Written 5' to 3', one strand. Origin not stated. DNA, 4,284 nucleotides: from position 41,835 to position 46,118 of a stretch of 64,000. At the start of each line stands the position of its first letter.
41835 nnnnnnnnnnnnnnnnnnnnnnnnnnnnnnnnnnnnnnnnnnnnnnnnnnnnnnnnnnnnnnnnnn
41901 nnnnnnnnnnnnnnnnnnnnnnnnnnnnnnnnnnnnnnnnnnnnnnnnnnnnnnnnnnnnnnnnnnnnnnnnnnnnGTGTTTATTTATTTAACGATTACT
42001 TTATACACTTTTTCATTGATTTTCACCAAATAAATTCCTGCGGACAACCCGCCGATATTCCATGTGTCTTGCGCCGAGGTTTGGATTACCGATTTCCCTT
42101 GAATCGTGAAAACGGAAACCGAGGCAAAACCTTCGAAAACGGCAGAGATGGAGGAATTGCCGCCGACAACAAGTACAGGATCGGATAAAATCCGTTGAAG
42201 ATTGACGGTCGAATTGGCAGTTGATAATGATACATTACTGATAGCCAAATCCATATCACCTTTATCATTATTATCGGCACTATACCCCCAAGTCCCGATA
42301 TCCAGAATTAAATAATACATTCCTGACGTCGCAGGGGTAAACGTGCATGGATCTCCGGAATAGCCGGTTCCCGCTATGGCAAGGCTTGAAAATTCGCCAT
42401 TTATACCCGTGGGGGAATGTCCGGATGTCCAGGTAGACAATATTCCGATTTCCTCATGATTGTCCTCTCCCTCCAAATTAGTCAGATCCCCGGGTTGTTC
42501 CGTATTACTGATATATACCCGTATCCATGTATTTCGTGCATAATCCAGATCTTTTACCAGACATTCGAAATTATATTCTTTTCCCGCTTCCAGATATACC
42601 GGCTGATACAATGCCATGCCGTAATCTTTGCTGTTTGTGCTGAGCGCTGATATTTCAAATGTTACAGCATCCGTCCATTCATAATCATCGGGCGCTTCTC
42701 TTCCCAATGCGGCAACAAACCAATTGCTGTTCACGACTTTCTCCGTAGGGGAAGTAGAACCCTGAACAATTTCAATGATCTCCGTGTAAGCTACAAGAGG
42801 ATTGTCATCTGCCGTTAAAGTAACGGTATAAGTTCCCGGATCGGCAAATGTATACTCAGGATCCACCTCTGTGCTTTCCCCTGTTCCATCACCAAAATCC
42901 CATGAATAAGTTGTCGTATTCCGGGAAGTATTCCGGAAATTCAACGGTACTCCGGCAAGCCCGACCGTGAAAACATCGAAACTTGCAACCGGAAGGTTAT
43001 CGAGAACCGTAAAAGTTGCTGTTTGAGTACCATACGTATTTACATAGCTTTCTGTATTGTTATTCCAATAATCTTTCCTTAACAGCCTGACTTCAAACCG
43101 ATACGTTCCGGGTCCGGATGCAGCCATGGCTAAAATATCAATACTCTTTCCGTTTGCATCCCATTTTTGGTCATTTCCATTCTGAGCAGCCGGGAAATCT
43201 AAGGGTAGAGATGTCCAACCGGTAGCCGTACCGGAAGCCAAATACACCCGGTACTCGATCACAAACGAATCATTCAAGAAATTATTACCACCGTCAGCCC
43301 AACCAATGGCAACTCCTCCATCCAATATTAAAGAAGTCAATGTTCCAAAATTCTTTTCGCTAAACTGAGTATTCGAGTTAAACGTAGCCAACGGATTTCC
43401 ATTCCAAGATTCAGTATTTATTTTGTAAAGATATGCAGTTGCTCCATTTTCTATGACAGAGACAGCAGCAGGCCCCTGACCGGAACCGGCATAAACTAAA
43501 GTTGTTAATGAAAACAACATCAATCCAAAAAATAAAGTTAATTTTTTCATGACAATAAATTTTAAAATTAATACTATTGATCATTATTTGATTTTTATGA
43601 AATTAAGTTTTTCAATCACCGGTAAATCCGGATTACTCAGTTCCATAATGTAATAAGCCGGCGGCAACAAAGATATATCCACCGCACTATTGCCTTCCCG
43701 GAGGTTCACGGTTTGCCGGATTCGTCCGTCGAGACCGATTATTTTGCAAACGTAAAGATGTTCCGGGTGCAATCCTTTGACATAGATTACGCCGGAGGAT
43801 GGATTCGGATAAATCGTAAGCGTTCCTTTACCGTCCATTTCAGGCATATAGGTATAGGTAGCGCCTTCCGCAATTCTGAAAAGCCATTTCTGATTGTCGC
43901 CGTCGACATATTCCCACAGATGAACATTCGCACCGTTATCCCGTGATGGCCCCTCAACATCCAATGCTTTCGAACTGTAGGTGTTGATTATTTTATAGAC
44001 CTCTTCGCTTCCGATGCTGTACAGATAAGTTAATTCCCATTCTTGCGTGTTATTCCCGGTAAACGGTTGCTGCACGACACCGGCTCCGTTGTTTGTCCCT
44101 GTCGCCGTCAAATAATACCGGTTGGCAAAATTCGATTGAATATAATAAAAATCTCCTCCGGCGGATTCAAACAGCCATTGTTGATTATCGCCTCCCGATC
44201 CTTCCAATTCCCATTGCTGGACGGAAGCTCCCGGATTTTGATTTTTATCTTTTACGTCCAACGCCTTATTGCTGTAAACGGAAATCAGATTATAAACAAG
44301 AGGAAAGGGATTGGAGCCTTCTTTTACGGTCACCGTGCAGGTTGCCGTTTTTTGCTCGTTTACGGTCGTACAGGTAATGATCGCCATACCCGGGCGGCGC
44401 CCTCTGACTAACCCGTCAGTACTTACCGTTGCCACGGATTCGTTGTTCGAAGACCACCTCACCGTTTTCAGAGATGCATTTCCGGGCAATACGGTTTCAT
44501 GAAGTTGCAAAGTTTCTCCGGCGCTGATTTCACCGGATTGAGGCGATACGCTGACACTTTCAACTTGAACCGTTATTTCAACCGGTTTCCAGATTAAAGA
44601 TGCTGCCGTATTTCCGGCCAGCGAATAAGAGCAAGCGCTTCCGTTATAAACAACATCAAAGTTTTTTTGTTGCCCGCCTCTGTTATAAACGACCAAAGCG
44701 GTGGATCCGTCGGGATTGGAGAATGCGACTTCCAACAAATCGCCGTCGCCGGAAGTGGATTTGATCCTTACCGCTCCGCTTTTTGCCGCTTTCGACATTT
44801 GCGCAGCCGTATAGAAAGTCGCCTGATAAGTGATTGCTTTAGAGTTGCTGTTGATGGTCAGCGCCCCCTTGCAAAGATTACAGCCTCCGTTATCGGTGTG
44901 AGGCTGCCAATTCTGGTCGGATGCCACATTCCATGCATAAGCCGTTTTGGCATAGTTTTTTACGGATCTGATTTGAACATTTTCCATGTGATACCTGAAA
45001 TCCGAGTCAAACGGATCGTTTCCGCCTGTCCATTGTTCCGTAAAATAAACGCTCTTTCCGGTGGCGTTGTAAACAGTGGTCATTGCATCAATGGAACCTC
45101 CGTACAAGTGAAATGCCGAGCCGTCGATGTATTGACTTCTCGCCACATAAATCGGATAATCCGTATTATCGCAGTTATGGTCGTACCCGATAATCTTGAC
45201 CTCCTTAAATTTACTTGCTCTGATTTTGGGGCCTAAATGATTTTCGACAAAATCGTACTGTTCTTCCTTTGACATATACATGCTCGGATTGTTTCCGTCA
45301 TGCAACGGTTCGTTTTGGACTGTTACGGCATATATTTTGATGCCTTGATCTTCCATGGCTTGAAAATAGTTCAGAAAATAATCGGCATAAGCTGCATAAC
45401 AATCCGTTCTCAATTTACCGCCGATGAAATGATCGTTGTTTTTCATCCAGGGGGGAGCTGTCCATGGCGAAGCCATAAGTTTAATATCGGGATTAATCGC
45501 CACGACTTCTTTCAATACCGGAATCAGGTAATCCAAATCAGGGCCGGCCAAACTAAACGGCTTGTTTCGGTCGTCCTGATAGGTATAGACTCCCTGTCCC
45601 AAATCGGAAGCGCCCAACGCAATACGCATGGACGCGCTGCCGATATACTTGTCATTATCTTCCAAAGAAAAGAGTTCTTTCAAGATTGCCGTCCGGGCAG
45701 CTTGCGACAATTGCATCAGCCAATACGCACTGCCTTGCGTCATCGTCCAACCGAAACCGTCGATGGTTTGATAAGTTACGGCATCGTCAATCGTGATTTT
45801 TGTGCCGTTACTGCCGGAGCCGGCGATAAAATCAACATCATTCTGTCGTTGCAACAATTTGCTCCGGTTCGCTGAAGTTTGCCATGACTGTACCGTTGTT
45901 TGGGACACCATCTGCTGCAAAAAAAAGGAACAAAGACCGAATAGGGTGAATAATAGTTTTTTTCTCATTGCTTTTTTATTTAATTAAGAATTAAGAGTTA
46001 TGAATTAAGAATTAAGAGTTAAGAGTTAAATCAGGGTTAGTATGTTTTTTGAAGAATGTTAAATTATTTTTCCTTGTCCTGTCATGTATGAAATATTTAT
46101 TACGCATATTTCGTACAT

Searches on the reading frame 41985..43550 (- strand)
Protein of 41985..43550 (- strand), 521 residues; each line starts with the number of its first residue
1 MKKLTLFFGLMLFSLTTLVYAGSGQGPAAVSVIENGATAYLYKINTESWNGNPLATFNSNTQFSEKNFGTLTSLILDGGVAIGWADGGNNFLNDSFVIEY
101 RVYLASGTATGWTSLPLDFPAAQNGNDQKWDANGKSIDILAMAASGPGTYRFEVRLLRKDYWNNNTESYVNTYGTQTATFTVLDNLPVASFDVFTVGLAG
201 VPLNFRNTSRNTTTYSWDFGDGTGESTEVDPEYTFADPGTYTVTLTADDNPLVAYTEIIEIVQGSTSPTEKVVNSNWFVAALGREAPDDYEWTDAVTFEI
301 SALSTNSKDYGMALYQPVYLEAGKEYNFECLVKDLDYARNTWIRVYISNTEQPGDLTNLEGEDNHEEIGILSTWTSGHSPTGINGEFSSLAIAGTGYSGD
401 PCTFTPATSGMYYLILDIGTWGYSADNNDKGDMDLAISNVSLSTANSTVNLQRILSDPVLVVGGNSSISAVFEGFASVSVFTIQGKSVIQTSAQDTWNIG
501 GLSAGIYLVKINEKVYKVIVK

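Call 59: search_protein_families(library=pfam, proteins=[window:41985-43550:-], max_evalue=0.0001)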
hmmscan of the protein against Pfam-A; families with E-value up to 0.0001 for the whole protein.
window:41985-43550:- (521 aa): 3 families
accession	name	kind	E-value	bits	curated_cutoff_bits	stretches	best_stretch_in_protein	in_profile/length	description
PF18911.6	PKD_4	-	9.5e-13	48.5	27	1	207-250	28-71/85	PKD domain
PF00801.26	PKD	-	4.1e-11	43.2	23.5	1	199-250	13-68/80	PKD domain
PF18962.6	Por_Secre_tail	-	7e-05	23.5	27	0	476-518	22-69/75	Secretion system C-terminal sorting domain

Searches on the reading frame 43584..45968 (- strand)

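Call 59: search_protein_families(library=pfam, proteins=[window:43584-45968:-], max_evalue=0.0001)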
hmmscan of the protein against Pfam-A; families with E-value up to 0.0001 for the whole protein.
window:43584-45968:- (794 aa): 7 families
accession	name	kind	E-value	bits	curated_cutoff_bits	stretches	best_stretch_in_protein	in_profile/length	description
PF14200.12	RicinB_lectin_2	-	7.6e-33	113.5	25.6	3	594-685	1-89/89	Ricin-type beta-trefoil lectin domain-like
PF02055.22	Glyco_hydro_30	-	5.6e-31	108.2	23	1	69-289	1-236/348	Glycosyl hydrolase family 30 TIM-barrel domain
PF02368.24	Big_2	-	2.3e-16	59.9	22.8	1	469-546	2-79/79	Bacterial Ig-like domain (group 2)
PF00652.28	Ricin_B_lectin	-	8.3e-15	55.5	29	1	560-695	4-126/126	Ricin-type beta-trefoil lectin domain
PF17189.10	Glyco_hydro_30C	-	1.9e-13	50.8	22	1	398-456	1-63/65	Glycosyl hydrolase family 30 beta sandwich domain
PF02057.21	Glyco_hydro_59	-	2.4e-08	34.1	27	1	152-318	80-226/294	Glycosyl hydrolase family 59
PF18962.6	Por_Secre_tail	-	1.3e-06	29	27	1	719-784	1-69/75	Secretion system C-terminal sorting domain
